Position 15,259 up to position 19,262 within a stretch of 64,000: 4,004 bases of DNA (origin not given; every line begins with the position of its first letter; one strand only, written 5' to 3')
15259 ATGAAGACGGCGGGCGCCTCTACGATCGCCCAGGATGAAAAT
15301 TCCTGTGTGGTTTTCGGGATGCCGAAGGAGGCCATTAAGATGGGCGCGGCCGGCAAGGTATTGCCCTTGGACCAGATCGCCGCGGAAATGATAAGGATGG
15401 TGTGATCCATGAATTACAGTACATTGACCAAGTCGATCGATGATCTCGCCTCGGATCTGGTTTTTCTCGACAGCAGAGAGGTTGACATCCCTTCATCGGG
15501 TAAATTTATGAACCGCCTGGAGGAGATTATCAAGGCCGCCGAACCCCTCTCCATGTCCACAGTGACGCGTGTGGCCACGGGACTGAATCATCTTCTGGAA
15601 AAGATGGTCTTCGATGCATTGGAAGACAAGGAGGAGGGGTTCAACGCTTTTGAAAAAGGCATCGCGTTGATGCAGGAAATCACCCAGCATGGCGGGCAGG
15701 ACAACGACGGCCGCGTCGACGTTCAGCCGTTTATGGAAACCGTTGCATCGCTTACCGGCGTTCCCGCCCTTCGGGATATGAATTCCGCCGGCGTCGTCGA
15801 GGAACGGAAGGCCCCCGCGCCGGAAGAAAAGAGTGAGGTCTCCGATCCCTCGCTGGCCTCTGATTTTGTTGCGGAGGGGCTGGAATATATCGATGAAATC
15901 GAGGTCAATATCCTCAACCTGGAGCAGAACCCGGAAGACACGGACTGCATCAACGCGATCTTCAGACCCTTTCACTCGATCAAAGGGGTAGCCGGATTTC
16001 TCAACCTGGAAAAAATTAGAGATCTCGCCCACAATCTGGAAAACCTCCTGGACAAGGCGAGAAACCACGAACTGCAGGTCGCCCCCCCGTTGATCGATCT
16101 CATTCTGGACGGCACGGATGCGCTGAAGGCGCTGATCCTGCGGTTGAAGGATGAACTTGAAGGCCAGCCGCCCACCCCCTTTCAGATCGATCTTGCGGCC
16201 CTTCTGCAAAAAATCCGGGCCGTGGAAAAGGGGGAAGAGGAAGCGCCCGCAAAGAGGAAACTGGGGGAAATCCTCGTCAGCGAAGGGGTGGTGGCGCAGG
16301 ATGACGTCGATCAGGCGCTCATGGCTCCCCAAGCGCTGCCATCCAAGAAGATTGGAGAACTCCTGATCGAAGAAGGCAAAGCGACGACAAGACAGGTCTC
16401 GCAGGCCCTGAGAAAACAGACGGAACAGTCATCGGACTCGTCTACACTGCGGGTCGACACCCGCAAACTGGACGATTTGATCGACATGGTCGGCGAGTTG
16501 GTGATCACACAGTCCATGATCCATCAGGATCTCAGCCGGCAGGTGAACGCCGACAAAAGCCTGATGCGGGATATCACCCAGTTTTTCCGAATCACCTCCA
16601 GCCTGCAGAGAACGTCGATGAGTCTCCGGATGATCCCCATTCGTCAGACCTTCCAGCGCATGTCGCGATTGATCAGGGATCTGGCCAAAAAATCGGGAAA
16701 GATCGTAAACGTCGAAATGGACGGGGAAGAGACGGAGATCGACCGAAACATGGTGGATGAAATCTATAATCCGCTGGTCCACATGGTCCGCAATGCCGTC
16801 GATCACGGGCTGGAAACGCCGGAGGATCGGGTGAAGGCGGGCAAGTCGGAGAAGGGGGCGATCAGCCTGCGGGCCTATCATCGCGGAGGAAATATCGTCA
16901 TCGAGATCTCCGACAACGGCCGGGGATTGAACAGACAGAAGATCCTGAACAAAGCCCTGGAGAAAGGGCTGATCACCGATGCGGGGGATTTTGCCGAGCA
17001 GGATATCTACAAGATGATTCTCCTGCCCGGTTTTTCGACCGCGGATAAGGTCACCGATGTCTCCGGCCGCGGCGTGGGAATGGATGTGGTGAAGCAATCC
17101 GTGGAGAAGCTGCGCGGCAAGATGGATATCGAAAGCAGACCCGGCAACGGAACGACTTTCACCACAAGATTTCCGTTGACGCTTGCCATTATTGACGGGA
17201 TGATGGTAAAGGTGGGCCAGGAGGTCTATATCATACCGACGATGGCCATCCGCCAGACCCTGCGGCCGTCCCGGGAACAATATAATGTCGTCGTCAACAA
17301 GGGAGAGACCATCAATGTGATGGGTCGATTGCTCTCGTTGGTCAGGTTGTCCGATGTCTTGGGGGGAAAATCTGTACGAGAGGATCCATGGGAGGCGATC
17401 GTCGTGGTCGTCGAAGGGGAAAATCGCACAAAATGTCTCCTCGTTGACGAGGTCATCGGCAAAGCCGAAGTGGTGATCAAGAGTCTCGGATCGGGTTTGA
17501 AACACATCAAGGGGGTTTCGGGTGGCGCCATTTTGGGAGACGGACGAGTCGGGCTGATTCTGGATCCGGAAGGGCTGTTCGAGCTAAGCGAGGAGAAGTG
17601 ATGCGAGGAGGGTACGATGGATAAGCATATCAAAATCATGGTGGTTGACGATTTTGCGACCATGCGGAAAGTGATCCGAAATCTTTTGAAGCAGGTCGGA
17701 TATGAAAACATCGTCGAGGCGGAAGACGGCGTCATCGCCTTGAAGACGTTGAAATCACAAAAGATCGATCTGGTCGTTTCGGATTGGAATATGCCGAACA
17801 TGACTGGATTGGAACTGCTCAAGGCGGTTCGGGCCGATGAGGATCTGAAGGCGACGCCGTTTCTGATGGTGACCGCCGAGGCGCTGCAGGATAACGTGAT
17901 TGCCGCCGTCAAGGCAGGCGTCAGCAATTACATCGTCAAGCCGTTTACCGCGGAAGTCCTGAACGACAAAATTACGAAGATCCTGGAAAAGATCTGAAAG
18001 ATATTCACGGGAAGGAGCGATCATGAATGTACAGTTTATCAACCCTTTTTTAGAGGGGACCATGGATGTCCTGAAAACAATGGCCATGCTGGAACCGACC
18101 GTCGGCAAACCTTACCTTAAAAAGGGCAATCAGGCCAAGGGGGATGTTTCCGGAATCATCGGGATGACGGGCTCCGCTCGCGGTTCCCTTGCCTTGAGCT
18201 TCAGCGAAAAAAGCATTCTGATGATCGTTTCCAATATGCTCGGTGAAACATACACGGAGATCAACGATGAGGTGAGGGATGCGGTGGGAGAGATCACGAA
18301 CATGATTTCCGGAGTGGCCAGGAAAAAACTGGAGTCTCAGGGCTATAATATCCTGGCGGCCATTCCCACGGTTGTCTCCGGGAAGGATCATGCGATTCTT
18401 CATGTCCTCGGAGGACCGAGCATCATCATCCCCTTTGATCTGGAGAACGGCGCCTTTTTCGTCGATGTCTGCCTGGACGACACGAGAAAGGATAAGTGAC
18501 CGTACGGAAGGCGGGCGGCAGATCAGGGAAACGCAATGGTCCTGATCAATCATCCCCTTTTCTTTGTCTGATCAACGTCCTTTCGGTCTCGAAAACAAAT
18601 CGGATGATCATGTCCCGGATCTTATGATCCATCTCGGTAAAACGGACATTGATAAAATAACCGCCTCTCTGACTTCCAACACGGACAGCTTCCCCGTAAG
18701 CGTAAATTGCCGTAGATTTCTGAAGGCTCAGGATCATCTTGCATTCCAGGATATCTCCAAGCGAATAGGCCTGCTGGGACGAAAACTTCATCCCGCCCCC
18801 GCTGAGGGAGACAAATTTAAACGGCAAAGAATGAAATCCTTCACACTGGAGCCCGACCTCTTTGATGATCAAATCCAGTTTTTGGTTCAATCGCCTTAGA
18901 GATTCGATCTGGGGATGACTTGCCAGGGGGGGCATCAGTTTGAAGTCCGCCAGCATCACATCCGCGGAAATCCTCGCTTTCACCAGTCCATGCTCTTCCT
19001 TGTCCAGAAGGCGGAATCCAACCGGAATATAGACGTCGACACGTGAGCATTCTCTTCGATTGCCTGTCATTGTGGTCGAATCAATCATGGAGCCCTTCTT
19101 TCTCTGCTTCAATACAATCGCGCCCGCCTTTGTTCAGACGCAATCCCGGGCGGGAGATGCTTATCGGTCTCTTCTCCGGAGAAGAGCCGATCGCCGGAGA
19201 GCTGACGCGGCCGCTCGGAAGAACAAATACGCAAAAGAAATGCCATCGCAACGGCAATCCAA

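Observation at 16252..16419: CheA carries a tandem MshEN-type (c-di-GMP-receptor-like) motif pair where the P2 domain normally sits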

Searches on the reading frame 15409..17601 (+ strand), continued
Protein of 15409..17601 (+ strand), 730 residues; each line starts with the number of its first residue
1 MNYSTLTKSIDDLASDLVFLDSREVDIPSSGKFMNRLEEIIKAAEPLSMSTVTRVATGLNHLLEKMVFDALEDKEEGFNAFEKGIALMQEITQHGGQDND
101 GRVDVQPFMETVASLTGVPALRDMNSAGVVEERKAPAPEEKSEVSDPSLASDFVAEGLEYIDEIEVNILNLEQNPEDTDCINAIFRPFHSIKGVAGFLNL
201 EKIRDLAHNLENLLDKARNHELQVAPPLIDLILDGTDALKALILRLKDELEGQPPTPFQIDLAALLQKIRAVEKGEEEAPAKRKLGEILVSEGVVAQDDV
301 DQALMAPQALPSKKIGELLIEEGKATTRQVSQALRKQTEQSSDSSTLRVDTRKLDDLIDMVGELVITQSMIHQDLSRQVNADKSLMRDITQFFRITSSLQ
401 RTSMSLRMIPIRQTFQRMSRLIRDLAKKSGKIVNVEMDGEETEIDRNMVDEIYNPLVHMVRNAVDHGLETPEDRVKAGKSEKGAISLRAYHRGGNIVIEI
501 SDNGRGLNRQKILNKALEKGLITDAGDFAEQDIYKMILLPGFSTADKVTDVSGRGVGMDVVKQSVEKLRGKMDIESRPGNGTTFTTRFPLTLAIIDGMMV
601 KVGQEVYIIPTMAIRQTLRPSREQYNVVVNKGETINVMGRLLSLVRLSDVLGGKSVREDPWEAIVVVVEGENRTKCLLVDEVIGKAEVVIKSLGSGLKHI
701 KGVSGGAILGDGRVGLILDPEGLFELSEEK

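Call 28: search_protein_representatives(protein=window:15409-17601:+)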
Query: 730 residues. Proteins with E-value up to 0.001 (for the whole library): 57907; up to 1e-10: 42572; up to 1e-30: 24417. The best 150 are listed.
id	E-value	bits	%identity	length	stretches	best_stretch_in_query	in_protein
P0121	2.3e-257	872.3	58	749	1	2-728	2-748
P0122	9.0e-210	715.1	52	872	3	342-729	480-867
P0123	1.1e-201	688.3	47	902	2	145-730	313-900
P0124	1.3e-198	678.2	48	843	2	278-728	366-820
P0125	4.5e-189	646.6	45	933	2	95-728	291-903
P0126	3.7e-186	637.0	47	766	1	7-727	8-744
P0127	2.0e-183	628.0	47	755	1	6-727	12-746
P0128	4.9e-182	623.4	49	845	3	345-724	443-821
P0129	3.1e-180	617.5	44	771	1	6-729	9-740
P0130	4.7e-179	613.5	54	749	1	145-723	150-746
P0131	8.7e-179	612.7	59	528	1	1-518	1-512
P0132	3.4e-175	600.8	45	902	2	148-727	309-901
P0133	5.6e-175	600.1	40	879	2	132-725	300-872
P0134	2.2e-174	598.1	46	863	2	145-726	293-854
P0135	6.1e-173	593.3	49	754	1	146-727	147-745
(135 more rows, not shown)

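Call 71: list_cluster_members(proteins=[P0001])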
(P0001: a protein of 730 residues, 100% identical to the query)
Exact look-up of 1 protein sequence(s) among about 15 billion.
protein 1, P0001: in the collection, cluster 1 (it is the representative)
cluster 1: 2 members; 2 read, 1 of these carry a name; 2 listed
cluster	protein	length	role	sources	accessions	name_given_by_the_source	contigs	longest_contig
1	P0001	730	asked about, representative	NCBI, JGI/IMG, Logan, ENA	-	-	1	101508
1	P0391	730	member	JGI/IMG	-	two-component system chemotaxis sensor kinase CheA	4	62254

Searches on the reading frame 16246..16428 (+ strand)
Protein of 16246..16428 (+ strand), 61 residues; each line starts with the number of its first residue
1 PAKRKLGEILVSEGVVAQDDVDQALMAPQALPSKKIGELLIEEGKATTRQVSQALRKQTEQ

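Call 63: predict_structure(alignment_id=A2)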
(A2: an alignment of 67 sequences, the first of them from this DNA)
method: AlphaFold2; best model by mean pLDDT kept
length: 61 residues; sequences in the alignment: 67
mean_pLDDT: 90.4   pTM: 0.75
mean pLDDT of the five models: 90.4, 90.0, 87.5, 84.1, 83.3
residues with pLDDT >= 90: 46; 70-90: 10; 50-70: 5; < 50: 0
segments of 3 or more residues with pLDDT < 50: none
pLDDT, mean of each block of 10 residues (from residue 1): 89 96 83 84 96 95 77
secondary structure, 60 per line:
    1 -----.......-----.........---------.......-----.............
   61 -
elements in order: H6-12 H18-26 H36-42 H48-60

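Call 65: fold_search(model_id=the predicted structure, library=pdb)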
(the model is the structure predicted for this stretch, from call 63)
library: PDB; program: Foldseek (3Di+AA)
matches with E <= 10: 22; with E <= 0.001: 0
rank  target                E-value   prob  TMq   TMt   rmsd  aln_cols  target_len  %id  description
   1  5htl_A                2.8e-02  1.00  0.84  0.38   2.1        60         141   32  Structure of MshE with cdg (released 2016-10-05)
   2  5htl_B                5.5e-02  1.00  0.81  0.38   1.6        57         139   32  Structure of MshE with cdg (released 2016-10-05)
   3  9gl5_A                3.4e-01  1.00  0.78  0.36   1.7        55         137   25  X-ray structure of the Thermus thermophilus Q190E mutant of the PilF-GSPIIB domain in the c-di-GMP bound state (released 2025-06-25)
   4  8pfa_A                3.9e-01  1.00  0.77  0.36   1.7        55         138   24  X-ray structure of the Thermus thermophilus K167R mutant of the PilF-GSPIIB domain in the c-di-GMP bound state (released 2024-06-26)
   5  9glg_A                4.4e-01  1.00  0.79  0.36   1.9        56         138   25  X-ray structure of the Thermus thermophilus Q218E mutant of the PilF-GSPIIB domain in the c-di-GMP bound state (released 2025-06-25)
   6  8pdk_B                5.3e-01  0.99  0.79  0.36   1.8        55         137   27  X-ray structure of the Thermus thermophilus PilF-GSPIIB domain in the c-di-GMP bound state (released 2024-06-26)
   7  8pfa_B                6.0e-01  0.99  0.79  0.36   1.8        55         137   25  X-ray structure of the Thermus thermophilus K167R mutant of the PilF-GSPIIB domain in the c-di-GMP bound state (released 2024-06-26)
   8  8pdk_A                7.2e-01  0.99  0.78  0.35   1.9        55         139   27  X-ray structure of the Thermus thermophilus PilF-GSPIIB domain in the c-di-GMP bound state (released 2024-06-26)
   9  9glg_B                9.9e-01  0.97  0.77  0.35   1.9        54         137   26  X-ray structure of the Thermus thermophilus Q218E mutant of the PilF-GSPIIB domain in the c-di-GMP bound state (released 2025-06-25)
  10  6ejf_G                1.5e+00  0.82  0.73  0.34   2.9        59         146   32  Thermus thermophilus PilF ATPase (apoprotein form) (released 2018-08-01)
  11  7lkm_B                2.1e+00  0.47  0.57  0.27   3.9        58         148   21  The PilB(N-terminal_P70S mutant)-PilZ complex of the Type IV pilus from Xanthomonas citri (released 2021-08-11)
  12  7lkm_A                3.5e+00  0.33  0.57  0.27   2.9        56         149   23  The PilB(N-terminal_P70S mutant)-PilZ complex of the Type IV pilus from Xanthomonas citri (released 2021-08-11)
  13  7lkn_A                3.7e+00  0.33  0.57  0.27   2.3        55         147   22  The PilB(N-terminal_P70S mutant)-PilZ complex (SeMet) (released 2021-08-11)
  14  8glv_Ho               4.4e+00  0.13  0.41  0.11   4.9        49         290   26  96-nm repeat unit of doublet microtubules from Chlamydomonas reinhardtii flagella (released 2023-05-31)
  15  4i16                  5.4e+00  0.13  0.51  0.39   5.6        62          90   29  Crystal structure of CARMA1 CARD (released 2012-12-26)
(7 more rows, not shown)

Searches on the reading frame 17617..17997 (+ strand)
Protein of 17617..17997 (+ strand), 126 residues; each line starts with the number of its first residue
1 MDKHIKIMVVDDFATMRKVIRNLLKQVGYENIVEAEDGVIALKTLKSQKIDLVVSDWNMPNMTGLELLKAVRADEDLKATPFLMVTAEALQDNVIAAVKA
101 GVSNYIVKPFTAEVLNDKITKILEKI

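Call 24: search_protein_families(library=pfam, proteins=[window:17617-17997:+], max_evalue=0.001)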
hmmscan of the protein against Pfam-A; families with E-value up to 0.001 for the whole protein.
window:17617-17997:+ (126 aa): 1 family
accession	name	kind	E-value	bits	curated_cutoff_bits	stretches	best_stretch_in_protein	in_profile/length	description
PF00072.30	Response_reg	-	5.7e-29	101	30.2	1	7-119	1-110/111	Response regulator receiver domain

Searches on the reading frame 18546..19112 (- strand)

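Call 24: search_protein_families(library=pfam, proteins=[window:18546-19112:-], max_evalue=0.001)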
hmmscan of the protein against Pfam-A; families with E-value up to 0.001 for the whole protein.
window:18546-19112:- (188 aa): 1 family
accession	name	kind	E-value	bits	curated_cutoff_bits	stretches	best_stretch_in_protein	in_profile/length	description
PF07238.19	PilZ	-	5.5e-10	39.9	22.5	1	96-175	23-102/102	PilZ domain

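Call 26: search_protein_families(library=ncbifam, proteins=[window:18546-19112:-], max_evalue=0.01)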
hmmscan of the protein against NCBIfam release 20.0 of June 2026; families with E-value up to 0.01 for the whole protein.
window:18546-19112:- (188 aa): 0 families
